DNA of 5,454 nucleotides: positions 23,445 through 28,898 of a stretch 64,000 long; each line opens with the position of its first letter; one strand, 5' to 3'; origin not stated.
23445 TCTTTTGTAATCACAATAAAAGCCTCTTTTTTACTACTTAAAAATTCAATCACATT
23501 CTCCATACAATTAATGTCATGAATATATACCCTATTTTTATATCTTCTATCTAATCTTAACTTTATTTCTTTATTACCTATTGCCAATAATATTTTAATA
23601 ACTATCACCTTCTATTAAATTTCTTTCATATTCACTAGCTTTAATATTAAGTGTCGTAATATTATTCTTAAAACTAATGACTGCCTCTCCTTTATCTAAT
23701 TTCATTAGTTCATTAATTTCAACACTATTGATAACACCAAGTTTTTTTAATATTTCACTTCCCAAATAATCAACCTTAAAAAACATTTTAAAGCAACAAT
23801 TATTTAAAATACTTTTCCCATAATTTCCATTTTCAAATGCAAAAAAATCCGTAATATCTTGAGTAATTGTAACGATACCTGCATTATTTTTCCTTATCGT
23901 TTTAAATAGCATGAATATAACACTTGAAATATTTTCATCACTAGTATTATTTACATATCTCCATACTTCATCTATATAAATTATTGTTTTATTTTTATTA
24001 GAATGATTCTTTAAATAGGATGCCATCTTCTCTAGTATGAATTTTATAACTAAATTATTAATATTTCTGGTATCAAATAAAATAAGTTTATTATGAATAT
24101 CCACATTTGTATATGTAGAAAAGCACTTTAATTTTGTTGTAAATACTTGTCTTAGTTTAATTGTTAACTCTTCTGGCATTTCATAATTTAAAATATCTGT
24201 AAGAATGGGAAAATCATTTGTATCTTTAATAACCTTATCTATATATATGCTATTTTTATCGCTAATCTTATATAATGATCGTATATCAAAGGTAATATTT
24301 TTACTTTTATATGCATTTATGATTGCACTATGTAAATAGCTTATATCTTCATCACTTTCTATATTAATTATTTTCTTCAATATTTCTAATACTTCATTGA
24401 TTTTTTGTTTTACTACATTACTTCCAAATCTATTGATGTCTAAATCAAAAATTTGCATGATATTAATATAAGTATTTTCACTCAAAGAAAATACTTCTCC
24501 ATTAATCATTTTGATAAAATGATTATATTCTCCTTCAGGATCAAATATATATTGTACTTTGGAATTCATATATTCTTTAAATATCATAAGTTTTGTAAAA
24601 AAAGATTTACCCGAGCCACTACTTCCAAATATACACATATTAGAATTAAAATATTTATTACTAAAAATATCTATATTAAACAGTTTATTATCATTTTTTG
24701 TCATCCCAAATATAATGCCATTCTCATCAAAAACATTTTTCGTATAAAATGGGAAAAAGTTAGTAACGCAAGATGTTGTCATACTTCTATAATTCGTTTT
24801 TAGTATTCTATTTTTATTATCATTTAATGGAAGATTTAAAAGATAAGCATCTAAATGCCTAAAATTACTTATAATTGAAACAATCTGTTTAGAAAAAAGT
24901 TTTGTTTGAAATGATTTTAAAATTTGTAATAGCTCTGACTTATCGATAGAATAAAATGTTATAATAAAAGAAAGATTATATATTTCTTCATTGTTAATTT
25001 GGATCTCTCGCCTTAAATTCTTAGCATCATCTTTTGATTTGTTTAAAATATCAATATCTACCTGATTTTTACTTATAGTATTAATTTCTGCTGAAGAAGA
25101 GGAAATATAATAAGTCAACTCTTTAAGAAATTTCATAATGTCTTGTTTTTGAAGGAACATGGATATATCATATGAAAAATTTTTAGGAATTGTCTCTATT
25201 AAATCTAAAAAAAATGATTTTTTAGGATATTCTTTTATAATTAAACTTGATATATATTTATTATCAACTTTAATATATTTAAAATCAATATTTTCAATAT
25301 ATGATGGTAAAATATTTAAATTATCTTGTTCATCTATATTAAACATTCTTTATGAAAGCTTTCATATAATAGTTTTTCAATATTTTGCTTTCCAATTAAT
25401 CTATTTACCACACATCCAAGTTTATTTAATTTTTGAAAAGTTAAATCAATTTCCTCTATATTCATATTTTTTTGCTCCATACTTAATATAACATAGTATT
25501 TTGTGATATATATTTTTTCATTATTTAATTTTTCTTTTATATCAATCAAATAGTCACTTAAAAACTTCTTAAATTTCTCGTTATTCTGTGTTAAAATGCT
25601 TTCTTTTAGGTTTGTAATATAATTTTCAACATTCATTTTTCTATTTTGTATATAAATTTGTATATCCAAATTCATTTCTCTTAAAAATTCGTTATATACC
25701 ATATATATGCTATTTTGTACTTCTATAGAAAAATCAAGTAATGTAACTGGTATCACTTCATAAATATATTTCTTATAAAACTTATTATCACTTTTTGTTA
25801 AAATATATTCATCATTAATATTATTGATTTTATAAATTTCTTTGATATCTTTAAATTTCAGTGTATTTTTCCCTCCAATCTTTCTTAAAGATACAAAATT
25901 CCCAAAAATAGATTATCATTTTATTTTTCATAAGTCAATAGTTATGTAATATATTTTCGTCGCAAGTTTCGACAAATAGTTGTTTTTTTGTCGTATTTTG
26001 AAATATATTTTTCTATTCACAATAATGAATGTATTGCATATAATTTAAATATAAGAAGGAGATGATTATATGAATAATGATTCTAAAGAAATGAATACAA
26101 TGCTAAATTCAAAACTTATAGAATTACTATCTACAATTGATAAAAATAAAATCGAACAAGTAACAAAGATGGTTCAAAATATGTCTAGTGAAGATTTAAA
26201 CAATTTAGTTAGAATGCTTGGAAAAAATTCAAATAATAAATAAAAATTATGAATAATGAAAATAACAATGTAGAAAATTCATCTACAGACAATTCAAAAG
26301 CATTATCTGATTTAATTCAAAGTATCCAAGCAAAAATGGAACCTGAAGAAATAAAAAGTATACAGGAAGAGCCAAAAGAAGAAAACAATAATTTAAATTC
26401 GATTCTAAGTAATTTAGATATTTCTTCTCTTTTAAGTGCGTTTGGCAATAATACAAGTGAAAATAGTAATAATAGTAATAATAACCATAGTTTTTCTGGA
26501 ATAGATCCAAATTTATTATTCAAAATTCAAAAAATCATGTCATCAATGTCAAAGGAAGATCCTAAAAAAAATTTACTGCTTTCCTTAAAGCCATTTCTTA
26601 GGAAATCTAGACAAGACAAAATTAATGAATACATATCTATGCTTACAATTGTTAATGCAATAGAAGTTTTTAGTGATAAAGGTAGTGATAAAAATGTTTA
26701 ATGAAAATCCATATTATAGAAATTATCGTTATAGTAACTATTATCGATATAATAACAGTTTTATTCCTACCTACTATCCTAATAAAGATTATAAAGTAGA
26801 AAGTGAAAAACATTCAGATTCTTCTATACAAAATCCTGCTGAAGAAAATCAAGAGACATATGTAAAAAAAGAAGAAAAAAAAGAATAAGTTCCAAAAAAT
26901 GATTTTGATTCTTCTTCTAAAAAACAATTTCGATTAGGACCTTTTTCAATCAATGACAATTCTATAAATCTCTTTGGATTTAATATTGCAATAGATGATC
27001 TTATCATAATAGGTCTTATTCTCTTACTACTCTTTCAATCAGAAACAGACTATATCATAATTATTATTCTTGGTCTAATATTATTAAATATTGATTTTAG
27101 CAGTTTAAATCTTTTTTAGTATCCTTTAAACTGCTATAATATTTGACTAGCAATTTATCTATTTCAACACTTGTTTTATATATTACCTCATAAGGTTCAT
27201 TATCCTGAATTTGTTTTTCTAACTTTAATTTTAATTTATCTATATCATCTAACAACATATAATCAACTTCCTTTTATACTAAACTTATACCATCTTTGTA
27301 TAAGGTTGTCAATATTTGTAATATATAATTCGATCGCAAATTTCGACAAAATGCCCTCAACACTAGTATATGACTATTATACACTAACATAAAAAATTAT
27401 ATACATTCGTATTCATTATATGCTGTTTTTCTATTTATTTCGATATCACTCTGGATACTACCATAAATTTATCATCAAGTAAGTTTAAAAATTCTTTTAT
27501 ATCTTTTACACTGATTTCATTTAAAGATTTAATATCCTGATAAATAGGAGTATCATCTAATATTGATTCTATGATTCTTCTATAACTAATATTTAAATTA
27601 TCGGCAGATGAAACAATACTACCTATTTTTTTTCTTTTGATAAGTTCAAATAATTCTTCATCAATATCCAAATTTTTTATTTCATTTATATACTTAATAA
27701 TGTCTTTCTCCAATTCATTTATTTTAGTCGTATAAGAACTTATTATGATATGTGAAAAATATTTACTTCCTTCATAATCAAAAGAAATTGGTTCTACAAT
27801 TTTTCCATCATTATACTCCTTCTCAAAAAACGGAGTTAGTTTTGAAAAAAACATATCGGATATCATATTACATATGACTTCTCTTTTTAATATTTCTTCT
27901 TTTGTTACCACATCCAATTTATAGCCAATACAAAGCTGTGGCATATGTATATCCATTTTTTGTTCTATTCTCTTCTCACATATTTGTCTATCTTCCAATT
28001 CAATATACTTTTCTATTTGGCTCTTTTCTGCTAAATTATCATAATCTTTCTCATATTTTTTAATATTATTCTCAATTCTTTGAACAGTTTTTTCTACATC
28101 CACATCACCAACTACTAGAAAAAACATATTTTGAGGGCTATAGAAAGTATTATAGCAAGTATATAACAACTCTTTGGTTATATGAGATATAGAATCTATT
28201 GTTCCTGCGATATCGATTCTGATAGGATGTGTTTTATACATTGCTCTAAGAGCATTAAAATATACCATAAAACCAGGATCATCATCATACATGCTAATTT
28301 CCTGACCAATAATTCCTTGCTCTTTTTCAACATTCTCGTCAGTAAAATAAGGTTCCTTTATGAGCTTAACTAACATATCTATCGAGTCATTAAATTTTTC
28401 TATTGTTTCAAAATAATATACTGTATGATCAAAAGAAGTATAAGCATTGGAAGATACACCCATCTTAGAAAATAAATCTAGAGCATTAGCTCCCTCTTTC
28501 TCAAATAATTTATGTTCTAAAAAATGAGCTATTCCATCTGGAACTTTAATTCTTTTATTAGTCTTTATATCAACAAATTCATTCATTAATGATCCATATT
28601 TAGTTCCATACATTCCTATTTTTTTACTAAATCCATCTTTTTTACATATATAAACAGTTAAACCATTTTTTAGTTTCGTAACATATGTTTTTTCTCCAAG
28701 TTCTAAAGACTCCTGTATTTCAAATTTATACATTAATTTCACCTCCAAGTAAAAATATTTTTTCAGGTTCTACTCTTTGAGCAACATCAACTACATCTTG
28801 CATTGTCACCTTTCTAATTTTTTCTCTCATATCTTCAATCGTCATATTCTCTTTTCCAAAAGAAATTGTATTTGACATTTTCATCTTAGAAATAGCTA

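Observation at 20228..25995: Origin-proximal operon built on a VirB4-family ATPase plus a TadZ/ParA-like ATPase, with no other conjugation or T4SS genes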

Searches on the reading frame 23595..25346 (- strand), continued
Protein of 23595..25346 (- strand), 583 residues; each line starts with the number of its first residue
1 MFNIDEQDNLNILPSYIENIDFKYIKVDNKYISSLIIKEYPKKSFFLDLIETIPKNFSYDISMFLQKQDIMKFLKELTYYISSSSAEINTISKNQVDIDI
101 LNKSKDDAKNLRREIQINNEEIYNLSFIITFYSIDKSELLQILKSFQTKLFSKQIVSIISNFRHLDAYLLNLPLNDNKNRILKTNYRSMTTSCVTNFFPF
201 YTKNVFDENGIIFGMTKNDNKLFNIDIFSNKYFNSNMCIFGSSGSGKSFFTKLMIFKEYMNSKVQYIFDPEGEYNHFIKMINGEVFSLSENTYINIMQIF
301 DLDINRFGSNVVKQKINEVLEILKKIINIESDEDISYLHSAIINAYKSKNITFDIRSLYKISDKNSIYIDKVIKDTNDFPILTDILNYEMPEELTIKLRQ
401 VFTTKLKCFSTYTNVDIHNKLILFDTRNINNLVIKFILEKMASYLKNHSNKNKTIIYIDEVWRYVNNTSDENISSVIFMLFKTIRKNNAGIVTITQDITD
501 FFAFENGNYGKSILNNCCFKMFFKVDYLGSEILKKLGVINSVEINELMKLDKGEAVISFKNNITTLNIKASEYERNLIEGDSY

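Call 87: find_encoding_contigs(protein=P0244, flank=9000, max_places=1)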
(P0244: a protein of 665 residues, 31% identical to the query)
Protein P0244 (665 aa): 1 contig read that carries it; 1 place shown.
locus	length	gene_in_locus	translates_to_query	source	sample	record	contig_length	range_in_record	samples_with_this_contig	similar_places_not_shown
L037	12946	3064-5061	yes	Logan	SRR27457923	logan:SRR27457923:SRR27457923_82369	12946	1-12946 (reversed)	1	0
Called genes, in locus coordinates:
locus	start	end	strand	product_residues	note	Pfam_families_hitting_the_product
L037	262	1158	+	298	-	-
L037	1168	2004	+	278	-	-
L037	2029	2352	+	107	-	-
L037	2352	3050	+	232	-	PF26593:TraC-like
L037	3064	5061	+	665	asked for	PF12846:AAA_10 (faint), PF01935:DUF87 (weak), PF19044:P-loop_TraG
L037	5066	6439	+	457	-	-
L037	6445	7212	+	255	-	-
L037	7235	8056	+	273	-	-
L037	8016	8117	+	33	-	-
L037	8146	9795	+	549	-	PF00437:T2SSE (weak)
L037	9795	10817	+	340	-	-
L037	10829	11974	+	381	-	-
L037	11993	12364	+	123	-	-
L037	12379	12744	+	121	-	-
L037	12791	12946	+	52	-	?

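Call 88: find_encoding_contigs(protein=P0267, flank=9000, max_places=1)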
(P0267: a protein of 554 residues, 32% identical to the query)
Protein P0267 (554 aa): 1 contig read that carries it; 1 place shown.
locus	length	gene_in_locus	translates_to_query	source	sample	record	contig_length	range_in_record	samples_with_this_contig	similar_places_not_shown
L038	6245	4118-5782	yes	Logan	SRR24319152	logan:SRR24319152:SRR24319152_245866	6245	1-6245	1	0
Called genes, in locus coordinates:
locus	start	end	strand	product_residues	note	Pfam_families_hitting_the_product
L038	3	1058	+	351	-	?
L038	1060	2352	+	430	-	PF00675:Peptidase_M16, PF05193:Peptidase_M16_C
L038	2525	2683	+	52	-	PF09388:SpoOE-like (weak)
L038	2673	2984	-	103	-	-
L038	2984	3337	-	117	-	-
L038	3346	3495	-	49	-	-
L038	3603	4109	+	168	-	-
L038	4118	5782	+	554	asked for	PF19044:P-loop_TraG, PF01935:DUF87, PF10412:TrwB_AAD_bind (faint), PF12846:AAA_10 (weak)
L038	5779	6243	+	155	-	?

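Call 89: find_encoding_contigs(protein=P0258, flank=9000, max_places=1)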
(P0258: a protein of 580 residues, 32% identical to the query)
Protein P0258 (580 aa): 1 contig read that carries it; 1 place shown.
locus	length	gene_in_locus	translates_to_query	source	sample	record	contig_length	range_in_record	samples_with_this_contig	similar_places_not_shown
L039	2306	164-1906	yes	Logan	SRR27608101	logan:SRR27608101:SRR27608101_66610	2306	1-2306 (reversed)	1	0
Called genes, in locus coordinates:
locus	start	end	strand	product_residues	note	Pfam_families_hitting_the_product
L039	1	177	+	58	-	?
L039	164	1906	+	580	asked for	PF01935:DUF87, PF12846:AAA_10 (weak), PF19044:P-loop_TraG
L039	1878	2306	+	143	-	?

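Call 91: search_protein_families(library=pfam, proteins=[L037:262-1158:+, L037:1168-2004:+, L037:2029-2352:+, L037:2352-3050:+, L037:6445-7212:+, L037:7235-8056:+, L037:9795-10817:+, L037:10829-11974:+, L037:11993-12364:+, L037:12379-12744:+], max_evalue=0.05)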
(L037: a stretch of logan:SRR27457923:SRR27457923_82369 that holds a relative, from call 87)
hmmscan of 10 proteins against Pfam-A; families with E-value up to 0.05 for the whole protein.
L037:262-1158:+ (298 aa): 0 families

L037:1168-2004:+ (278 aa): 0 families

L037:2029-2352:+ (107 aa): 2 families
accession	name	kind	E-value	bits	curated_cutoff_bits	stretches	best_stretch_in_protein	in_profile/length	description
PF12666.12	PrgI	-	0.0014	19.5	27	1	25-95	17-89/91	PrgI family protein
PF13937.11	DUF4212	-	0.0019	19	30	1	29-72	12-57/79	Domain of unknown function (DUF4212)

L037:2352-3050:+ (232 aa): 1 family
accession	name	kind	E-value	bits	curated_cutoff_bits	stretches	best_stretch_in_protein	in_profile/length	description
PF17514.7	DUF5442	-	0.0045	17.6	27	1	148-223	27-102/107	Family of unknown function (DUF5442)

L037:6445-7212:+ (255 aa): 2 families
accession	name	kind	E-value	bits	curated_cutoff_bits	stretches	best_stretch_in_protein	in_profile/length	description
PF16976.10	RcpC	-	0.0097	16.3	28.8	0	141-213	22-110/114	Flp pilus assembly protein RcpC/CpaB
PF03739.19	LptF_LptG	-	0.015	14.8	27.9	1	12-87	98-171/353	Lipopolysaccharide export system permease LptF/LptG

L037:7235-8056:+ (273 aa): 3 families
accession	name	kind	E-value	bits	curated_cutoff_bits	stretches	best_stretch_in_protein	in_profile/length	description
PF13614.12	AAA_31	-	1.6e-05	25.3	27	1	2-144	3-149/177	AAA domain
PF00044.30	Gp_dh_N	-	0.0011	19.7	31.7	0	199-256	23-79/101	Glyceraldehyde 3-phosphate dehydrogenase, NAD binding domain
PF11556.13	EBA-175_VI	-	0.047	14.4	27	0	71-114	31-74/81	Erythrocyte binding antigen 175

L037:9795-10817:+ (340 aa): 0 families

L037:10829-11974:+ (381 aa): 1 family
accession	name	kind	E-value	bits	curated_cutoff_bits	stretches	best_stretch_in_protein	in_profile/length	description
PF19297.4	QcrA_N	-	0.02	14.7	27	0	317-371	29-79/222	QcrA subunit N-terminal region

L037:11993-12364:+ (123 aa): 0 families

L037:12379-12744:+ (121 aa): 0 families

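Call 93: find_encoding_contigs(protein=P0246, flank=10000, max_places=2)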
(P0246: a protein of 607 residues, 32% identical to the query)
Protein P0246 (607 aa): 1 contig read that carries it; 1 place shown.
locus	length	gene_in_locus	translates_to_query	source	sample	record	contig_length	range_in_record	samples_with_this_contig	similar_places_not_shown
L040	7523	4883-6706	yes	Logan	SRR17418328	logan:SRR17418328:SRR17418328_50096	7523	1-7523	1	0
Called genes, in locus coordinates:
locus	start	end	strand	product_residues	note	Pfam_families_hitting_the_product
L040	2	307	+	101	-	?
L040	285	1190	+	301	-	PF02534:T4SS-DNA_transf, PF10412:TrwB_AAD_bind, PF12696:TraG-D_C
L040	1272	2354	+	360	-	PF00149:Metallophos, PF12850:Metallophos_2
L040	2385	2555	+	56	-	-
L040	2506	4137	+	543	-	-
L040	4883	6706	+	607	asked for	PF01935:DUF87, PF12846:AAA_10, PF19044:P-loop_TraG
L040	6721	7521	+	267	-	?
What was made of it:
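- Deeper family members sit next to a coupling protein or a PrgI-like gene (calls 87, 91, 93).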

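Call 94: find_encoding_contigs(protein=P0243, flank=10000, max_places=1)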
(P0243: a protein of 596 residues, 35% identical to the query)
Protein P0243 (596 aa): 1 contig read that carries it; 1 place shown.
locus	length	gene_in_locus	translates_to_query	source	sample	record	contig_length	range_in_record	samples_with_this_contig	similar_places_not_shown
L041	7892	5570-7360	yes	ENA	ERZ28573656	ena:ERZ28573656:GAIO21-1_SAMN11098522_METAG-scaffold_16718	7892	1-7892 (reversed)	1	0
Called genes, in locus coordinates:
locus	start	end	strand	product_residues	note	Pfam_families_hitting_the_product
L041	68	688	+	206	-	PF10050:DUF2284 (weak)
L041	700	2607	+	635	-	PF02518:HATPase_c, PF00204:DNA_gyraseB, PF01751:Toprim, PF00986:DNA_gyraseB_C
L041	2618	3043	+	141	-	-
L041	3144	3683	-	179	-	PF00395:SLH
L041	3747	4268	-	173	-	PF07670:Gate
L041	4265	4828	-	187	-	PF07670:Gate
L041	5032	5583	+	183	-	PF26593:TraC-like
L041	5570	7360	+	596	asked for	PF12846:AAA_10 (faint), PF01935:DUF87, PF19044:P-loop_TraG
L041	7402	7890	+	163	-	?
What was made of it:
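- On VirB4 protein family: The precomputed Pfam TraC-like family is listed for the N halves in L037 and L041 (calls 87, 94).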

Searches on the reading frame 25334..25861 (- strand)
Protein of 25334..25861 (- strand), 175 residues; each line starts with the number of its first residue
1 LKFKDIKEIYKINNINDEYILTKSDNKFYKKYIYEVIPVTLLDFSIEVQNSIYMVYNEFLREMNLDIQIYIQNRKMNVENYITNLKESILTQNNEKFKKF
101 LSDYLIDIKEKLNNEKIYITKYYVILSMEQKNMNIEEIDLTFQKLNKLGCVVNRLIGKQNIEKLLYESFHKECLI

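Call 3: search_protein_families(library=pfam, proteins=[window:25334-25861:-], max_evalue=0.1)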
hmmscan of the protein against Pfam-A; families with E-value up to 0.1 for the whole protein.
window:25334-25861:- (175 aa): 0 families

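Call 4: search_protein_families(library=ncbifam, proteins=[window:25334-25861:-], max_evalue=0.1)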
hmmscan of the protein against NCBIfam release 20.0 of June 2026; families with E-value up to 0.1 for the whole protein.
window:25334-25861:- (175 aa): 1 family
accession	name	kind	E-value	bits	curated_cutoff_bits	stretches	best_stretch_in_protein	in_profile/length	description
NF046019.1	ZmpB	exception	0.087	9.9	3000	1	7-104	778-878/1969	zinc metalloprotease B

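Call 23: search_protein_families(library=padloc, proteins=[window:25334-25861:-], max_evalue=0.01)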
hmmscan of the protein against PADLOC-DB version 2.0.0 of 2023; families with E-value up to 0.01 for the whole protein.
window:25334-25861:- (175 aa): 0 families

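Call 71: search_protein_families(library=phrogs, proteins=[window:25334-25861:-], max_evalue=0.01)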
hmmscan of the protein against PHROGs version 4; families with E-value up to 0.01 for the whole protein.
window:25334-25861:- (175 aa): 0 families

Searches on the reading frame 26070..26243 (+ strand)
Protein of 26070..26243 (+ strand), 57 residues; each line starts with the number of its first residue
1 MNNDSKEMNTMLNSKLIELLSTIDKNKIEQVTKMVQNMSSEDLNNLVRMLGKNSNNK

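Call 22: search_protein_families(library=ncbifam, proteins=[window:26070-26243:+], max_evalue=0.1)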
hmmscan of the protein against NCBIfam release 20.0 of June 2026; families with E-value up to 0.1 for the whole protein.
window:26070-26243:+ (57 aa): 1 family
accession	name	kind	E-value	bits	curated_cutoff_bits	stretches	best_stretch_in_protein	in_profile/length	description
NF008935.0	PRK12292.1-1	equivalog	0.06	12.3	350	1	6-53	173-220/382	ATP phosphoribosyltransferase regulatory subunit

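Call 54: search_protein_families(library=pfam, proteins=[window:26070-26243:+], max_evalue=0.05)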
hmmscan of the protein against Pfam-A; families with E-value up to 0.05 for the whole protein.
window:26070-26243:+ (57 aa): 2 families
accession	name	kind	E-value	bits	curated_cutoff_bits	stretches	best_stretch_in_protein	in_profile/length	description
PF10243.14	MIP-T3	-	0.0067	16.8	23.4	1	4-54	60-111/113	Microtubule-binding protein MIP-T3 CH-like domain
PF13099.11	DUF3944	-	0.0092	16.3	24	1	36-56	11-31/35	Domain of unknown function (DUF3944)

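Call 71: search_protein_families(library=phrogs, proteins=[window:26070-26243:+], max_evalue=0.01)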
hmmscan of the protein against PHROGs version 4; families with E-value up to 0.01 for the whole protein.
window:26070-26243:+ (57 aa): 0 families

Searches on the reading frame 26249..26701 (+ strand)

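Call 22: search_protein_families(library=ncbifam, proteins=[window:26249-26701:+], max_evalue=0.1)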
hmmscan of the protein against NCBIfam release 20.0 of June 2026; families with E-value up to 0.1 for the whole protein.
window:26249-26701:+ (150 aa): 2 families
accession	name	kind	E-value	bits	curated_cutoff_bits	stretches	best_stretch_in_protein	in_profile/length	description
TIGR02859.1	spore_sigH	equivalog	0.02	14.4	294.8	1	14-87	113-184/198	RNA polymerase sporulation sigma factor SigH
NF006148.0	PRK08295.1-5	equivalog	0.025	13.9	208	1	14-88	127-199/218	RNA polymerase sporulation sigma factor SigH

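Call 54: search_protein_families(library=pfam, proteins=[window:26249-26701:+], max_evalue=0.05)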
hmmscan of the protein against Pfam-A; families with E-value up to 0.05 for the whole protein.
window:26249-26701:+ (150 aa): 0 families

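Call 71: search_protein_families(library=phrogs, proteins=[window:26249-26701:+], max_evalue=0.01)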
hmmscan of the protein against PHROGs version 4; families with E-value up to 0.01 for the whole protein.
window:26249-26701:+ (150 aa): 0 families

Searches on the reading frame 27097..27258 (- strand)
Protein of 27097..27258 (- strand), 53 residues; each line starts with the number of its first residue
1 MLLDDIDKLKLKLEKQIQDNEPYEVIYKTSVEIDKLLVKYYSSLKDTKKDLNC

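Call 54: search_protein_families(library=pfam, proteins=[window:27097-27258:-], max_evalue=0.05)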
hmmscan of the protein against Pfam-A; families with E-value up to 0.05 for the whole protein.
window:27097-27258:- (53 aa): 1 family
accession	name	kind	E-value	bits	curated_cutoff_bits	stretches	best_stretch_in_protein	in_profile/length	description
PF09388.15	SpoOE-like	-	0.0022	18.4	23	1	2-41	1-41/42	Spo0E like sporulation regulatory protein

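Call 75: search_protein_families(library=ncbifam, proteins=[window:27097-27258:-], max_evalue=0.01)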
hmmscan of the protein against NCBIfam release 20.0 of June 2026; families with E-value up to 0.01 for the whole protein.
window:27097-27258:- (53 aa): 0 families

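Call 85: search_protein_families(library=pfam, alignment_id=A4, max_evalue=0.01)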
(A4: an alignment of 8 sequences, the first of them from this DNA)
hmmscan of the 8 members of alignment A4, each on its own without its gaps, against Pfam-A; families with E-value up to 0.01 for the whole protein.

A. member 1, seq(53 aa): 1 family
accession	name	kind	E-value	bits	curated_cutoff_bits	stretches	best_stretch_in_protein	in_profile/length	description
PF09388.15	SpoOE-like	-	0.0022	18.4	23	1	2-41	1-41/42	Spo0E like sporulation regulatory protein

B. families by the number of members that match (of 8 scanned): 1 family
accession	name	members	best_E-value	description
PF09388.15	SpoOE-like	7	5.3e-07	Spo0E like sporulation regulatory protein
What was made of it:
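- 27097..27258 (-): Spo0E-like small protein (53 aa). Seven of 8 orthologues hit Pfam SpoOE-like; best E 5e-7, window copy 18.4 bits (calls 54, 85).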

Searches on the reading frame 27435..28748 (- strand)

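Call 77: search_protein_families(library=ncbifam, proteins=[window:27435-28748:-], max_evalue=1e-10)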
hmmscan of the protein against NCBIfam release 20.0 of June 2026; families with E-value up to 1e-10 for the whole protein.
window:27435-28748:- (437 aa): 2 families
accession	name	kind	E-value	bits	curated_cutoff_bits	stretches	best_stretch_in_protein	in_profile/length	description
NF047421.1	YfmH_fam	equivalog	2.6e-124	415.7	250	1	16-435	5-422/425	EF-P 5-aminopentanol modification-associated protein YfmH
NF047422.1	YfmF_fam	equivalog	2.4e-15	56.3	285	1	124-296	103-273/412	EF-P 5-aminopentanol modification-associated protein YfmF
